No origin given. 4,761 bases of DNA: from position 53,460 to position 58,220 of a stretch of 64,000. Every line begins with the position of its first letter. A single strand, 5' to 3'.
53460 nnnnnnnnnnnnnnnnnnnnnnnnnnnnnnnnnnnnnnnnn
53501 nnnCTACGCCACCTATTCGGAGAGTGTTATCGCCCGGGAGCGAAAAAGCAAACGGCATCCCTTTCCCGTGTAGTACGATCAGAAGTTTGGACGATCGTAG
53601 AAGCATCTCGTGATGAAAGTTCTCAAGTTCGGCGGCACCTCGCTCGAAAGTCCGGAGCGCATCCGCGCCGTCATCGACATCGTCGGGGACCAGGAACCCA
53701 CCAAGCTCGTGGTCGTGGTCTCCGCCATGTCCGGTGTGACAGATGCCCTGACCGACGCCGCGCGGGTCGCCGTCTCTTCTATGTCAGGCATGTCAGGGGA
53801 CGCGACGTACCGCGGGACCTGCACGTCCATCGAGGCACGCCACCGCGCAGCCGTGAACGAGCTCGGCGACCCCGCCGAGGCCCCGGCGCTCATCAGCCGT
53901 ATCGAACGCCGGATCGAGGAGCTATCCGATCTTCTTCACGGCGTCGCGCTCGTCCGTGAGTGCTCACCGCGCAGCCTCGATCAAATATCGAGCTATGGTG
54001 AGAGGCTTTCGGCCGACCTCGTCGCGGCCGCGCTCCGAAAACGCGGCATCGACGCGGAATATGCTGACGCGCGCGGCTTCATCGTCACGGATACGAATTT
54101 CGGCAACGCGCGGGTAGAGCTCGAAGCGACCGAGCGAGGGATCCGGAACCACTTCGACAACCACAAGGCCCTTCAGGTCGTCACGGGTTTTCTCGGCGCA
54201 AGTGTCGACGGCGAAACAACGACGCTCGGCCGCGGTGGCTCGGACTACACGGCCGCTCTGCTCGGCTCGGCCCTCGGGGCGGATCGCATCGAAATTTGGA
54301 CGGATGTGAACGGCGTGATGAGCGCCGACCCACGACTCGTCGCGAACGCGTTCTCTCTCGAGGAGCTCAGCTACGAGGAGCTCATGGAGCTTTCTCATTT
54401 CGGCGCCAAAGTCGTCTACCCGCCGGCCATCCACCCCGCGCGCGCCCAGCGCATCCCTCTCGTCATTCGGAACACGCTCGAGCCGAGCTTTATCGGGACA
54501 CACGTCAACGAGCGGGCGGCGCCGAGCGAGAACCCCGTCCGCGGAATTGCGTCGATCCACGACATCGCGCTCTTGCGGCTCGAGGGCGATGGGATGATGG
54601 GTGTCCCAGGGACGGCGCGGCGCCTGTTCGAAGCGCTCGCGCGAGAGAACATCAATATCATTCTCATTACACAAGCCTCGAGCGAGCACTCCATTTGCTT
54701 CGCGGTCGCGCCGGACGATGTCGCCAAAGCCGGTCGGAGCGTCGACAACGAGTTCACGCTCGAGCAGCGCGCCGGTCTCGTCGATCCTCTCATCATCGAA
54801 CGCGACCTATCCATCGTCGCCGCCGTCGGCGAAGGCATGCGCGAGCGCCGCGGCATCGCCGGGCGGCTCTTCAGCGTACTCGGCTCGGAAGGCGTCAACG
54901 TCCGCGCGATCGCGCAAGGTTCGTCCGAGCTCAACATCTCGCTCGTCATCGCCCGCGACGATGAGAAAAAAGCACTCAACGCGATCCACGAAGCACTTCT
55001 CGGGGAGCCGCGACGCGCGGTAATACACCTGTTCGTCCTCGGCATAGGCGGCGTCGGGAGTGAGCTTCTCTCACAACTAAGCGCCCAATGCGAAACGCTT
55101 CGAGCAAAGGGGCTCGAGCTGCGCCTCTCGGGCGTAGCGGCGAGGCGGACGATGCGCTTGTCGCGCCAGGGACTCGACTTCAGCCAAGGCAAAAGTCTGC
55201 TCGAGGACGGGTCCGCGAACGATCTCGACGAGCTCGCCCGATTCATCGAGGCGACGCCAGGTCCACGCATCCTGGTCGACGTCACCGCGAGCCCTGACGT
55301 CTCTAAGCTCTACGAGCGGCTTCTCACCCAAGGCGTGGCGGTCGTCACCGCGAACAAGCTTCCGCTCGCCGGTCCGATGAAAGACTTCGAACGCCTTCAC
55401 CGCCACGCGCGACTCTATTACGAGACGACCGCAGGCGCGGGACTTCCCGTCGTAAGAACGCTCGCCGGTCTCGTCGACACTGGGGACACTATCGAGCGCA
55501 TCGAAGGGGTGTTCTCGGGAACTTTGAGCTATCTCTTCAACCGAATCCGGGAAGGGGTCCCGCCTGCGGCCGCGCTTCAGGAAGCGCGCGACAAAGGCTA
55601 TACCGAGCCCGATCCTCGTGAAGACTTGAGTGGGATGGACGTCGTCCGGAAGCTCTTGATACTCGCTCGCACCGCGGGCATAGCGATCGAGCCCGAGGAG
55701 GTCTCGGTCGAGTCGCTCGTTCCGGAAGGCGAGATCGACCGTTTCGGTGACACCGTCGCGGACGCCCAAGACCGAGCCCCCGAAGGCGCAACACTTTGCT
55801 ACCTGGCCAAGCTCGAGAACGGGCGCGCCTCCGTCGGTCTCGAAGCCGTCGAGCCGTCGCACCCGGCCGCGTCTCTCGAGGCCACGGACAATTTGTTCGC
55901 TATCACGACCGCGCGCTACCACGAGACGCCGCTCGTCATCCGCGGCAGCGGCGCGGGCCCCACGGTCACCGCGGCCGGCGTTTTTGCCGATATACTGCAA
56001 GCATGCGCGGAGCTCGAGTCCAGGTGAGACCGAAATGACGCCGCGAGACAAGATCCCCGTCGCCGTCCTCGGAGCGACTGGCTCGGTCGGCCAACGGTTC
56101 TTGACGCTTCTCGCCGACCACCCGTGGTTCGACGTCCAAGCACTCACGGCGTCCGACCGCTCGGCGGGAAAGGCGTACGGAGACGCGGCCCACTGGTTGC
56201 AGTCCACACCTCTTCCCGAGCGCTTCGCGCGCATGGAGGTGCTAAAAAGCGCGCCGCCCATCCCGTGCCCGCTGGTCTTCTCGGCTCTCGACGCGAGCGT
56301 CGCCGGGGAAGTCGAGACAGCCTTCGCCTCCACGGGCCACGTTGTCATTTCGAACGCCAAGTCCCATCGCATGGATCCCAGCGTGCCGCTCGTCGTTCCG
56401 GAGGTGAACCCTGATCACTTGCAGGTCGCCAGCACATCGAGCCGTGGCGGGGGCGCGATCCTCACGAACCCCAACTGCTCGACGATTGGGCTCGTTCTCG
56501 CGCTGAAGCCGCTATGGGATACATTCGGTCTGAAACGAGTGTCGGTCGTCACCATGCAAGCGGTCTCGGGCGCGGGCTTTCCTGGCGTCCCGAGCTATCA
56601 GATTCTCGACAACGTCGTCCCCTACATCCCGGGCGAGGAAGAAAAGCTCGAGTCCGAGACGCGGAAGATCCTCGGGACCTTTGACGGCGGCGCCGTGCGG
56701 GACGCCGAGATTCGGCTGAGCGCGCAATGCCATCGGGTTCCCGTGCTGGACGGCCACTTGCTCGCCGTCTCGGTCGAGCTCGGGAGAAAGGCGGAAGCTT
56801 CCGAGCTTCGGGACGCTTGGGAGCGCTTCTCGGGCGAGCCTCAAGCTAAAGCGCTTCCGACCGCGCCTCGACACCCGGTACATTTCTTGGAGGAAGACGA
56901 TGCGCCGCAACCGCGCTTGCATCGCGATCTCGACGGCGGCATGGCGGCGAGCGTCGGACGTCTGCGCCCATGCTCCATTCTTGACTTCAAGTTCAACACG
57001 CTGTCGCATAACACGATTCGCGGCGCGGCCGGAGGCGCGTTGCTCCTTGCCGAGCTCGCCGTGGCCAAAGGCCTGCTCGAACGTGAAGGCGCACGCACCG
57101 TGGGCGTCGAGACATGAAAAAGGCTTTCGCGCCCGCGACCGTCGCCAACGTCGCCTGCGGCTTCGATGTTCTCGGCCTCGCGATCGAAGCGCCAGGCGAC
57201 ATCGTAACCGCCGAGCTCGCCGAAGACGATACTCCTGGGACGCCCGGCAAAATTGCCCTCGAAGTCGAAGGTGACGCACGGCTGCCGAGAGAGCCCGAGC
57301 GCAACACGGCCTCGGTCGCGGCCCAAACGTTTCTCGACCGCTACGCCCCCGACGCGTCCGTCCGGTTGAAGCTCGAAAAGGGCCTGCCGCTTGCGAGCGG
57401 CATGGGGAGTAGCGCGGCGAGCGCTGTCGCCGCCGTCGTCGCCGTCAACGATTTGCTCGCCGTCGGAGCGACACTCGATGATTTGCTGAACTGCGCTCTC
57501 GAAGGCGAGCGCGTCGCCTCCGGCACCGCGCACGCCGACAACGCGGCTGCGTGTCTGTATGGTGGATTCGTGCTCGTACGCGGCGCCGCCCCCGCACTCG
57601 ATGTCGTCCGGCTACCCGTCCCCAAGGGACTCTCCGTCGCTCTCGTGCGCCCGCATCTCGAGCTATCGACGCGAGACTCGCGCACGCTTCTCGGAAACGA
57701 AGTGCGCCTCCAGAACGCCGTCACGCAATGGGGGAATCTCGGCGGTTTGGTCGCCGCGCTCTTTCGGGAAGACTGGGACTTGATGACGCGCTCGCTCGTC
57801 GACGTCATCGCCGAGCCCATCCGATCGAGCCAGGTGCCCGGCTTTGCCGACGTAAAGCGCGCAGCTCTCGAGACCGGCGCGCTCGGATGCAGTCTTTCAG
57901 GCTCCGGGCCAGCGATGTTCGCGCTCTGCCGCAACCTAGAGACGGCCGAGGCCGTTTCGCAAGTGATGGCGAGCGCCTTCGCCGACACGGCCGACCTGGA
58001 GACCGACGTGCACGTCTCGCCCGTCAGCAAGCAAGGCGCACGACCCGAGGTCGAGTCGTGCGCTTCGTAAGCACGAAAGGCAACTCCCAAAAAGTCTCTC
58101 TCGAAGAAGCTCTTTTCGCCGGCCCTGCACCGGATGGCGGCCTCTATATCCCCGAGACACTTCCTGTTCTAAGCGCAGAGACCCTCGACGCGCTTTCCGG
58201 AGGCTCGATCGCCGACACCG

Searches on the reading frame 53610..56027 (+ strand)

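Call 13: search_protein_families(library=pfam, proteins=[window:53610-56027:+], max_evalue=0.01)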
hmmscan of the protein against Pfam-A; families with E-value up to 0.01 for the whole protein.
window:53610-56027:+ (805 aa): 6 families
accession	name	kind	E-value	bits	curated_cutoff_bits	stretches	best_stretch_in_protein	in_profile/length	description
PF00696.33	AA_kinase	-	5.6e-49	167.4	24.9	1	1-288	1-234/234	Amino acid kinase family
PF00742.24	Homoserine_dh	-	4.3e-47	160.6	22.9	1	613-796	1-173/173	Homoserine dehydrogenase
PF22468.2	ACT_9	-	6.4e-46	154.4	27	2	403-463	1-61/61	ACT domain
PF01842.31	ACT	-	1.8e-16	60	27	2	410-461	7-63/66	ACT domain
PF13840.12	ACT_7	-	8.8e-15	54.8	27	2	317-374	4-59/65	ACT domain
PF03447.22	NAD_binding_3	-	5.4e-14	53.3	24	1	478-601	1-107/116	Homoserine dehydrogenase, NAD binding domain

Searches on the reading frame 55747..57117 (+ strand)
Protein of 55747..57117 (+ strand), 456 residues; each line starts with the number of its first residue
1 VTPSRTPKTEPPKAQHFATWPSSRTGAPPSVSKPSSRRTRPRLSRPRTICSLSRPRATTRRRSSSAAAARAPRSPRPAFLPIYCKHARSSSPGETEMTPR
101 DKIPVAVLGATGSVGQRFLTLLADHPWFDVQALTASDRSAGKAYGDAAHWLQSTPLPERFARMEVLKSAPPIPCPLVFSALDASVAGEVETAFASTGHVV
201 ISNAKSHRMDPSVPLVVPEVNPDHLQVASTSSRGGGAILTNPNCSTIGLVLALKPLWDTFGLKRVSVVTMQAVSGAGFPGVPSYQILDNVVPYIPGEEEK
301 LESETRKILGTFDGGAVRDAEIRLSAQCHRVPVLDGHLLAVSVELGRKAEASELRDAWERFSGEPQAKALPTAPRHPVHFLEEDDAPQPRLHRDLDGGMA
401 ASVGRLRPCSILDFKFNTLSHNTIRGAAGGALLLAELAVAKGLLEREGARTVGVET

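Call 13: search_protein_families(library=pfam, proteins=[window:55747-57117:+], max_evalue=0.01)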
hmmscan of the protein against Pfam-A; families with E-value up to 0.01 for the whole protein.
window:55747-57117:+ (456 aa): 4 families
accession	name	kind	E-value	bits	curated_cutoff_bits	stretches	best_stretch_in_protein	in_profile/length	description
PF02774.23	Semialdhyde_dhC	-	1.7e-34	120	26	1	253-424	1-183/184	Semialdehyde dehydrogenase, dimerisation domain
PF01118.30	Semialdhyde_dh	-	1e-29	103.8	26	1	105-226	2-119/121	Semialdehyde dehydrogenase, NAD binding domain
PF02670.22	DXP_reductoisom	-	0.00035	21.7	21.7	1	105-138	1-35/129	1-deoxy-D-xylulose 5-phosphate reductoisomerase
PF22698.1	Semialdhyde_dhC_1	-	0.0077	16.5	27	0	244-371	1-128/165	Semialdehyde dehydrogenase, dimerisation domain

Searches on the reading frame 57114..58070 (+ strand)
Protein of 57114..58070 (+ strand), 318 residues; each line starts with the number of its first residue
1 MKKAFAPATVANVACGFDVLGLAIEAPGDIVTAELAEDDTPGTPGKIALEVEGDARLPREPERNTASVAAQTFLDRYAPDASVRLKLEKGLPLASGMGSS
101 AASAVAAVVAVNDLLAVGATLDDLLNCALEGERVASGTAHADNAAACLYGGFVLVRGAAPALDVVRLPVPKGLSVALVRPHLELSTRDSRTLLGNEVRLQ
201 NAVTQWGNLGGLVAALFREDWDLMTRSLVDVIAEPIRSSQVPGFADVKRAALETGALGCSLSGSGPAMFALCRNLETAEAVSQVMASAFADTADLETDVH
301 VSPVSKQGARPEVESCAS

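Call 13: search_protein_families(library=pfam, proteins=[window:57114-58070:+], max_evalue=0.01)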
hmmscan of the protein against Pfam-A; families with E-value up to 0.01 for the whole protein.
window:57114-58070:+ (318 aa): 3 families
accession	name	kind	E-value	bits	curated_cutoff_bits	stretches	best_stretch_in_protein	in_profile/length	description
PF00288.32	GHMP_kinases_N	-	1.6e-17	63.9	22.3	1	66-151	3-87/87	GHMP kinases N terminal domain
PF08544.19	GHMP_kinases_C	-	5.9e-11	43.1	21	1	214-290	3-84/85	GHMP kinases C terminal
PF22700.2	MVD-like_N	-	0.0012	18.9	27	1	79-138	79-134/157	Diphosphomevalonate decarboxylase-like N-terminal domain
